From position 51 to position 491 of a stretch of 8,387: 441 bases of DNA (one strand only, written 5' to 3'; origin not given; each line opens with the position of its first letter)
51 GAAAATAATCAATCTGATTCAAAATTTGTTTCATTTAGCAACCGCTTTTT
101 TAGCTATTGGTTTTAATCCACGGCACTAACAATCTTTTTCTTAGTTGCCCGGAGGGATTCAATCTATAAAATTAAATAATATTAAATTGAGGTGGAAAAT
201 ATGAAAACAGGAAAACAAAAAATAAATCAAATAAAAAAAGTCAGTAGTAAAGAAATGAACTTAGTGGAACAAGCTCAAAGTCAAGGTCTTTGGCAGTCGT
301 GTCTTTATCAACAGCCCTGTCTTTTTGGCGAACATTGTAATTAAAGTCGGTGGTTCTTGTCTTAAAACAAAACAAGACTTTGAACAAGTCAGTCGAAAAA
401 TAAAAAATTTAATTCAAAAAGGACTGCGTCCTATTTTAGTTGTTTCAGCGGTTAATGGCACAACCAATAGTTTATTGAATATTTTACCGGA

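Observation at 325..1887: ACT-less aspartokinase leading an aspartate-semialdehyde-dependent aro operon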

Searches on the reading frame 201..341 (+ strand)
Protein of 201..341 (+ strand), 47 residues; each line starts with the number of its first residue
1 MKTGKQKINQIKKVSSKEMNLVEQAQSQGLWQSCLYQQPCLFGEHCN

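Call 78: search_protein_families(library=pfam, proteins=[window:201-341:+], max_evalue=0.001)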
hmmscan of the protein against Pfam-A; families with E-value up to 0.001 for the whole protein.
window:201-341:+ (47 aa): 0 families
